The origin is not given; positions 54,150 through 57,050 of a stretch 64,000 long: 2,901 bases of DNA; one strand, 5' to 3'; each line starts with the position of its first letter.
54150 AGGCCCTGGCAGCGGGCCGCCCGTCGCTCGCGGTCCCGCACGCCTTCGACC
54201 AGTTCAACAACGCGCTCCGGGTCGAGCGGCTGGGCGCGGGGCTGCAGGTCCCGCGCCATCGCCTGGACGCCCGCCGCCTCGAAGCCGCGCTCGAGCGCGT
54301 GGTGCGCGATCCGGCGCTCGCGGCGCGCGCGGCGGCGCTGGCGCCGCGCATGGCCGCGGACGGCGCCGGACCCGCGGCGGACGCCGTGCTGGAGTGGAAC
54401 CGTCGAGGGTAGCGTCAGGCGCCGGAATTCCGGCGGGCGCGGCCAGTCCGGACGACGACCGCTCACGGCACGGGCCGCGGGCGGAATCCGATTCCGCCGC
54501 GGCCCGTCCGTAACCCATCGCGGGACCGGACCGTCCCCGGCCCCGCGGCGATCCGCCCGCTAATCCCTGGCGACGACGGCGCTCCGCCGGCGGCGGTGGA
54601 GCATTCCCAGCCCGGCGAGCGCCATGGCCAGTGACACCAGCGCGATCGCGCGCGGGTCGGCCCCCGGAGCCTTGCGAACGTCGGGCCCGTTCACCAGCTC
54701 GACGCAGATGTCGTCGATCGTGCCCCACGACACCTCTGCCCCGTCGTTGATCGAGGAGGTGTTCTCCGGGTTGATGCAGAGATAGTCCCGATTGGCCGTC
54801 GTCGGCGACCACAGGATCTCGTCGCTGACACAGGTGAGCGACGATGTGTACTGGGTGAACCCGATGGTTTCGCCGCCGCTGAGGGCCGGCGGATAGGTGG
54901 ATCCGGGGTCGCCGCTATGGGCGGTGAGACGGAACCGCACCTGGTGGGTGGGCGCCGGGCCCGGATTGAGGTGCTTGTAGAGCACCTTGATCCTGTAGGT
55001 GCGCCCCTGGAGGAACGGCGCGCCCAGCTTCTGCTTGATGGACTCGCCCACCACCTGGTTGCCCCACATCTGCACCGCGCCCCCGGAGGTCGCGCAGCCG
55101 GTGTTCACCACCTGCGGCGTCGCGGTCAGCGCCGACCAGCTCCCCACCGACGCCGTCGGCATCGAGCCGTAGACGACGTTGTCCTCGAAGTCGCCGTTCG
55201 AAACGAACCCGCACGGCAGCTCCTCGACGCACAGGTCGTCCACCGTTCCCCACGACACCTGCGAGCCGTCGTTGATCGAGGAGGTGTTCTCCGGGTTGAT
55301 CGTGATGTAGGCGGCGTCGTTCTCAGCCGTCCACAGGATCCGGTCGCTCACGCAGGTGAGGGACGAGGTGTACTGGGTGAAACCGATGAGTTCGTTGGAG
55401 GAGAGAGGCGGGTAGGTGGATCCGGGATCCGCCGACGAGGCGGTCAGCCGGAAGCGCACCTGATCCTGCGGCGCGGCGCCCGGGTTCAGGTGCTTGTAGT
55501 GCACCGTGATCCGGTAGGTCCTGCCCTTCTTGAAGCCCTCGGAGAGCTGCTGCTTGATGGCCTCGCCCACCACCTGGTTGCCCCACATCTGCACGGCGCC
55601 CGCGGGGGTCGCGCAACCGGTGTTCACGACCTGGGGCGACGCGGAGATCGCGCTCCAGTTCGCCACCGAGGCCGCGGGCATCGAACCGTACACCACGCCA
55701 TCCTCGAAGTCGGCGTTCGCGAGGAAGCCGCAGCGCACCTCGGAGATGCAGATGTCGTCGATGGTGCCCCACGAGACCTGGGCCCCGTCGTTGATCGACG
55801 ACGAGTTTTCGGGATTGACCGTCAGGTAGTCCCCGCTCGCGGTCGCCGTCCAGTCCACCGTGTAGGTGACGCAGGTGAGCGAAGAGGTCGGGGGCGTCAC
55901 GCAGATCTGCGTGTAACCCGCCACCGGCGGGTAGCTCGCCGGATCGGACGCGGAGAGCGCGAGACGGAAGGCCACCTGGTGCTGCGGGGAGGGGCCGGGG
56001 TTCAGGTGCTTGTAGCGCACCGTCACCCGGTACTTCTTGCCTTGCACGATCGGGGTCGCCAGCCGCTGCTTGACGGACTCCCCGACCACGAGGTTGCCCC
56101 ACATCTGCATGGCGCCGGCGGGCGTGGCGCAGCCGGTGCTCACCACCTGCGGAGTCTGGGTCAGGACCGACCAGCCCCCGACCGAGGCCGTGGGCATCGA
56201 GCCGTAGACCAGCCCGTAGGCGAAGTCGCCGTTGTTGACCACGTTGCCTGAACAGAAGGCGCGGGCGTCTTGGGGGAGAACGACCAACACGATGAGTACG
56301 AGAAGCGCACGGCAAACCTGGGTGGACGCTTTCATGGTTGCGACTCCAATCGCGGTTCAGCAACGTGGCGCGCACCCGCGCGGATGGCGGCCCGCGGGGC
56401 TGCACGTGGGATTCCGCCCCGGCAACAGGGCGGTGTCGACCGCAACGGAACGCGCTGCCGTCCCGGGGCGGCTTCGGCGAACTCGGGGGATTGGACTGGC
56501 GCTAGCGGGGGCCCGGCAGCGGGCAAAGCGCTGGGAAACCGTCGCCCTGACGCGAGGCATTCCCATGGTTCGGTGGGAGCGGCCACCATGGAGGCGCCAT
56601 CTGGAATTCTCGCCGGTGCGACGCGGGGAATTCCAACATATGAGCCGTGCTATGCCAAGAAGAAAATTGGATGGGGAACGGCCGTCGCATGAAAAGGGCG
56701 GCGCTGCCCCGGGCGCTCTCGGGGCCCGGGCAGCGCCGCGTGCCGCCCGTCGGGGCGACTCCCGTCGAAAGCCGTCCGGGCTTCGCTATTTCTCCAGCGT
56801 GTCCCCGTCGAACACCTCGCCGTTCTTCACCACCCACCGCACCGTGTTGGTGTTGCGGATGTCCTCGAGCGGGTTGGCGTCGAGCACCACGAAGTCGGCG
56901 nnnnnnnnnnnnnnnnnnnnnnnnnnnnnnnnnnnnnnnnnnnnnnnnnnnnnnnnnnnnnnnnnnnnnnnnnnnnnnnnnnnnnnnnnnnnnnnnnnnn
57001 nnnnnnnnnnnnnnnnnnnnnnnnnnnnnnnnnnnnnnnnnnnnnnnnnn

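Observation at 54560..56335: Triple CBM4_9-like Cys-rich repeat protein with a non-canonical PEP-CTERM-like tail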

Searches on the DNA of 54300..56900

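Call 61: search_rna_families(source=window, start=54300, end=56900, threshold=evalue, max_evalue=0.1)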
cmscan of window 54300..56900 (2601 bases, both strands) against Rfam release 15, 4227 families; matches with E-value up to 0.1: 0.
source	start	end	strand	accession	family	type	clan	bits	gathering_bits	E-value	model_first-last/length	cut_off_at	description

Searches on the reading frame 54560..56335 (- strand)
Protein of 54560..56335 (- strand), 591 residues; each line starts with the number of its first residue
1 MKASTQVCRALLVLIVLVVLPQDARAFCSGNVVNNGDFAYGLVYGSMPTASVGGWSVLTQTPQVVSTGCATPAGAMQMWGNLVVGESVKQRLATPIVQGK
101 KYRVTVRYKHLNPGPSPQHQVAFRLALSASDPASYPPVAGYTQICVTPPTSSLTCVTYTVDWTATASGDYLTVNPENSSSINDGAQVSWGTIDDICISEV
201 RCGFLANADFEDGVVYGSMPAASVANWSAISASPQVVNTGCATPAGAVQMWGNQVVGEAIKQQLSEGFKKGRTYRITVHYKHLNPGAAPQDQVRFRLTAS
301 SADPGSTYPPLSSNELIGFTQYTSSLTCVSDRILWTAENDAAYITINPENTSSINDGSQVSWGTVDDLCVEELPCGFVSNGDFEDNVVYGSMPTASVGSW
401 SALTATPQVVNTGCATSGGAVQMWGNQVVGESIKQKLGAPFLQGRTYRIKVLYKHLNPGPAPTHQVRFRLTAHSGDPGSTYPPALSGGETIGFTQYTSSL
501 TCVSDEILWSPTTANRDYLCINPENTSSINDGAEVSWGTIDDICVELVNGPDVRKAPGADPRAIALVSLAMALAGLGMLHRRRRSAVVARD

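Call 3: search_protein_families(library=pfam, proteins=[window:54560-56335:-], max_evalue=10)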
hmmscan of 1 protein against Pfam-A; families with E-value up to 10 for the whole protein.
window:54560-56335:- (591 aa): 7 families
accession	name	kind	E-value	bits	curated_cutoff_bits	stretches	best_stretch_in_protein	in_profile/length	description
PF02018.23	CBM_4_9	-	1.9e-05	25.5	25.9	1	207-303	6-91/136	Carbohydrate binding domain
PF14250.11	AbrB-like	-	0.00024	21.6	25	1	248-283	35-68/70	AbrB-like transcriptional regulator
PF05858.17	BIV_Env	-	0.00099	17.8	20.8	1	36-84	193-241/548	Bovine immunodeficiency virus surface protein (SU)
PF07691.17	PA14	-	0.0022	18.2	24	0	442-462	107-127/147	PA14 domain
PF22825.2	HpiC1-like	-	0.004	17.7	27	1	207-287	7-99/174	HpiC1 cyclase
PF24033.1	DUF7342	-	0.26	11.7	31.6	0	522-555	16-49/150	Family of unknown function (DUF7342)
PF19190.6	BACON_2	-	5.4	7.4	25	0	158-180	31-53/94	Viral BACON domain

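Call 4: search_protein_families(library=ncbifam, proteins=[window:54560-56335:-], max_evalue=10)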
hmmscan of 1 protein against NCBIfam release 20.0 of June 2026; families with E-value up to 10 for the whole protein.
window:54560-56335:- (591 aa): 1 family
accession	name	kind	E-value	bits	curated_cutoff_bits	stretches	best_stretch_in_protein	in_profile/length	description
NF038125.1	PEP_CTERM_THxN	subfamily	6.3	6.3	85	0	560-583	225-246/246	THxN family PEP-CTERM protein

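Call 7: find_homologous_proteins(query=window:54560-56335:-, max_evalue=0.001)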
Query window:54560-56335:- (591 aa): 57 proteins with E <= 0.001 among 8000 candidates.
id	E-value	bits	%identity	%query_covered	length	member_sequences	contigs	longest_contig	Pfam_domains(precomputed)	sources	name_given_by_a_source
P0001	0.0e+0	1354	100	100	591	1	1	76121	PF02018.24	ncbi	-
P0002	1.4e-219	749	50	90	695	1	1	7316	-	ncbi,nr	ncbi:MAG: hypothetical protein VYE77_11745 [Planctomycetota bacterium]|nr:hypothetical protein [Plan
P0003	7.1e-190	651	49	73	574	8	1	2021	-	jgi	jgi:hypothetical protein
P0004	7.3e-190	651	50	91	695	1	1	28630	-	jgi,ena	-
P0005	1.1e-175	604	51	95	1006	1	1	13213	PF01839.30,PF13517.13,PF13860.13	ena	-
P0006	1.5e-160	554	51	89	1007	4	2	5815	PF01839.30,PF13517.13,PF13860.13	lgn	-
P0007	7.8e-159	548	52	88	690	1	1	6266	-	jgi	jgi:hypothetical protein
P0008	2.7e-155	536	50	91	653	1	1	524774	PF13860.13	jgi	jgi:flagellar hook capping protein FlgD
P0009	2.2e-150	520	52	88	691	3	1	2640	PF02018.24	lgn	-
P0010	1.3e-128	448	51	72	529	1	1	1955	PF13860.13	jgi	jgi:hypothetical protein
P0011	4.5e-114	400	44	92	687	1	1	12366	PF02018.24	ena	-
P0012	2.0e-95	339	48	64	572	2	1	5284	-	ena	-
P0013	3.1e-80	289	46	59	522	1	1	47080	-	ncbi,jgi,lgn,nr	ncbi:MAG: hypothetical protein MUC36_18285 [Planctomycetes bacterium]|jgi:hypothetical protein|nr:hy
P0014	1.7e-71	260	39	63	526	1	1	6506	-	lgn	-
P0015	1.4e-68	250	43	59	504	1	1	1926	-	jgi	jgi:hypothetical protein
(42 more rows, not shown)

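Call 8: search_solved_structures(query=window:54560-56335:-, max_evalue=10)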
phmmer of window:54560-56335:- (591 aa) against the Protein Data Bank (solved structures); distinct sequences matched with E-value up to 10: 0.

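Call 10: find_encoding_contigs(protein=P0001, flank=10000, max_places=3)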
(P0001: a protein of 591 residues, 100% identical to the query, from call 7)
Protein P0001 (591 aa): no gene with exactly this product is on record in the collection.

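Call 11: list_cluster_members(proteins=[P0001])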
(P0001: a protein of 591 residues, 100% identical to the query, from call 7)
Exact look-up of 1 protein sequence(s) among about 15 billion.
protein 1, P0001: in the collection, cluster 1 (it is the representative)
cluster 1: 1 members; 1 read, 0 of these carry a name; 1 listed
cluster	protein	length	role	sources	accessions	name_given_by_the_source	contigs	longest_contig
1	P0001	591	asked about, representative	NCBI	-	-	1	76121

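Call 63: predict_structure(alignment_id=A2)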
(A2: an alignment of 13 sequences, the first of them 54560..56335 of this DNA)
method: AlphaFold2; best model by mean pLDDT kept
length: 591 residues; sequences in the alignment: 13
mean_pLDDT: 68.9   pTM: 0.49
mean pLDDT of the five models: 68.9, 67.8, 67.2, 65.0, 60.5
residues with pLDDT >= 90: 35; 70-90: 325; 50-70: 110; < 50: 121
segments of 3 or more residues with pLDDT < 50: 1-26, 42-50, 212-217, 219-223, 377-400, 550-591
pLDDT, mean of each block of 10 residues (from residue 1): 32 29 45 75 44 68 74 77 85 79 86 66 91 64 89 85 83 88 81 84 58 43 59 74 68 85 81 79 65 89 73 78 85 79 89 81 83 55 34 35 59 58 80 74 81 73 77 78 66 88 84 80 84 79 68 29 32 31 27 34
secondary structure, 60 per line:
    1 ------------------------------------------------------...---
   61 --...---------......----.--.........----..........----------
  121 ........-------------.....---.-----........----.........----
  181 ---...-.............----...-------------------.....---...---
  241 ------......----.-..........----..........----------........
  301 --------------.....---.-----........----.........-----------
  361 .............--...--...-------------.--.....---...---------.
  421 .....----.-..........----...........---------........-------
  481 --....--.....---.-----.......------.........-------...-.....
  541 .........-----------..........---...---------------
elements in order: E55-57 E63-65 E75-80 E88-96 E101-110 E121-128 E142-146 E156-163 E168-176 E188-200 E205-207 E227-231 E235-237 E247-252 E259-268 E273-282 E293-300 E315-319 E329-336 E341-349 E361-373 E376-378 E400-404 E408-410 E420-425 E432-441 E446-456 E466-473 H483-486 E489-493 E503-509 E516-524 E536-549 H561-570

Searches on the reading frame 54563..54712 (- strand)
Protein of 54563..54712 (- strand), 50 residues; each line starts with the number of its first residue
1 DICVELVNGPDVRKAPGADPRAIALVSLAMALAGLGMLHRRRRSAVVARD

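Call 16: search_protein_families(library=pfam, proteins=[window:54563-54712:-], max_evalue=0.01)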
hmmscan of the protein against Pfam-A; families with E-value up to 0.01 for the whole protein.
seq(50 aa): 0 families

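Call 17: search_protein_families(library=ncbifam, proteins=[window:54563-54712:-], max_evalue=10)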
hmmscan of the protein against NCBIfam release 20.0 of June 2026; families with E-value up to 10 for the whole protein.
seq(50 aa): 5 families
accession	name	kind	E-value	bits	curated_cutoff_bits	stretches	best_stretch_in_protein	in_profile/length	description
TIGR03901.2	MYXO-CTERM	domain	0.013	15.8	20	1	17-43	11-33/34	MYXO-CTERM sorting domain-containing protein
NF033846.1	Rumino_NPXTG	domain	0.051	13.9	23.5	1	18-43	6-29/30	NPXTG-anchored protein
TIGR03382.1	GC_trans_RRR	domain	0.57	10.9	15.85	1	26-43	10-27/27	MYXO-CTERM sorting domain-containing protein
NF033554.9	floc_PepA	equivalog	0.61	9.8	80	1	20-43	240-261/261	flocculation-associated PEP-CTERM protein PepA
TIGR04174.1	IPTL_CTERM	subfamily_domain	0.77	10.1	20.5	1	23-43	7-27/27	IPTL-CTERM sorting domain-containing protein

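Call 38: find_homologous_proteins(query=window:54563-54703:-, max_evalue=10)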
Query seq(47 aa): 1 candidates shared short words with the query, none scored E <= 10.

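Call 45: search_protein_families(library=pfam, proteins=[window:54563-54712:-], max_evalue=10)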
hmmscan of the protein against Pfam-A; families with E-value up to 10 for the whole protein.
seq(50 aa): 2 families
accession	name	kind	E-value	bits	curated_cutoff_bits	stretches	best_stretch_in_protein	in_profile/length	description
PF12595.13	iRhom1-2_N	-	0.12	12.4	25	1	4-49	74-118/189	Inactive rhomboid proteins 1/2, N-terminal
PF18203.6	IPTL-CTERM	-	1.9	8.9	20.8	1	25-43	11-28/28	IPTL-CTERM motif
